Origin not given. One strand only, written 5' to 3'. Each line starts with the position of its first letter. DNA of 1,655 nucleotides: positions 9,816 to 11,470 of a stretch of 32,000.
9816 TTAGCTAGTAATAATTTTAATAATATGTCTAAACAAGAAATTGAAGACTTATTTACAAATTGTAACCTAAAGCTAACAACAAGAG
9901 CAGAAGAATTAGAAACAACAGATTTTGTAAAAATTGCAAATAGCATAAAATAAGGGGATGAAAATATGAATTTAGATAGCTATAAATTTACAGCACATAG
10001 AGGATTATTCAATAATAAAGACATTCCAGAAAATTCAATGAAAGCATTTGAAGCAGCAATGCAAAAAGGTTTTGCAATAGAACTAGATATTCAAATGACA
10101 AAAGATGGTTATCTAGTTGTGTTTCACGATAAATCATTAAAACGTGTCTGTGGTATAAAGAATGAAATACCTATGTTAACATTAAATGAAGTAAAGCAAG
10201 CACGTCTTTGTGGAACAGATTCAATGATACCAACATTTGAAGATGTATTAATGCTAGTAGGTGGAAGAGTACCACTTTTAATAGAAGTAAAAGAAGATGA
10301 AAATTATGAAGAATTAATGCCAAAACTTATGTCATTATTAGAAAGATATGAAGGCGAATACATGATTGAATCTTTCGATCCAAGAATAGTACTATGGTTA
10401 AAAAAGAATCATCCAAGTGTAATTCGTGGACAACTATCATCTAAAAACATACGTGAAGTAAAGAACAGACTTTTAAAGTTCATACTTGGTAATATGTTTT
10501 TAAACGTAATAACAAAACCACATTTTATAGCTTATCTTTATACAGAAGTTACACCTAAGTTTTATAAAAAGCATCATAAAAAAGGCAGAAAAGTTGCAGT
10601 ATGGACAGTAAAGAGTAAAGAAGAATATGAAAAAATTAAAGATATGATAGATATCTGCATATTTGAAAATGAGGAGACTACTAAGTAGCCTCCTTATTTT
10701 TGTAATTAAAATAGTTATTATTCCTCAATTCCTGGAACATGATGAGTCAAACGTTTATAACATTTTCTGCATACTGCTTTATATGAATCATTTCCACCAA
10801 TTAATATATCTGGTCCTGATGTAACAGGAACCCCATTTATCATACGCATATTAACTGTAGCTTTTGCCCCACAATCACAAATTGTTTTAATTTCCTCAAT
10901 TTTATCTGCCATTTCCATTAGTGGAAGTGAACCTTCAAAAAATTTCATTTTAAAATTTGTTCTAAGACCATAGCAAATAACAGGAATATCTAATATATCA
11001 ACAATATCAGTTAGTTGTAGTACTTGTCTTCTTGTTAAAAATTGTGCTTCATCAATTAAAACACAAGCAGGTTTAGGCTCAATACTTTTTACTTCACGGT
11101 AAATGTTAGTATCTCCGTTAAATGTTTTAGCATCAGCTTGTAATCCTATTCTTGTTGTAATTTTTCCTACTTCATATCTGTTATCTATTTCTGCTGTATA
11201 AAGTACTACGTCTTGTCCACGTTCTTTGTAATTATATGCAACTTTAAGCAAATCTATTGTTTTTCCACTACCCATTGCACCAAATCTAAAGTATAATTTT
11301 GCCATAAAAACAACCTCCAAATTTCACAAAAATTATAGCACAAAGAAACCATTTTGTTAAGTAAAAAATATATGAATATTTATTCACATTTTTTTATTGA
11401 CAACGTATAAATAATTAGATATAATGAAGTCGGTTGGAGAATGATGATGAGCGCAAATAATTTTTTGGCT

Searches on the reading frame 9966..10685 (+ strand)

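Call 12: search_protein_families(library=pfam, proteins=[window:9966-10685:+], max_evalue=0.00001)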
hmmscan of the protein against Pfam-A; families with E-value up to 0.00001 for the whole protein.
window:9966-10685:+ (240 aa): 1 family
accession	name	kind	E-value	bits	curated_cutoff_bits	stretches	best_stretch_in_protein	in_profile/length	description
PF03009.23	GDPD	-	1.9e-30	107.2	23.6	1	11-233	1-238/244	Glycerophosphoryl diester phosphodiesterase family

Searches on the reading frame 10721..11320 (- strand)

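Call 12: search_protein_families(library=pfam, proteins=[window:10721-11320:-], max_evalue=0.00001)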
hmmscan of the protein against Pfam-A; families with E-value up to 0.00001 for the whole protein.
window:10721-11320:- (200 aa): 2 families
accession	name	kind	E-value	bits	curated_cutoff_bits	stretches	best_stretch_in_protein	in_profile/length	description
PF00265.24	TK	-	2.7e-49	167.8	20.6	1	8-188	2-176/176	Thymidine kinase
PF02702.23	KdpD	-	2.5e-06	27.5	26.1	1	15-95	12-94/210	Osmosensitive K+ channel His kinase sensor domain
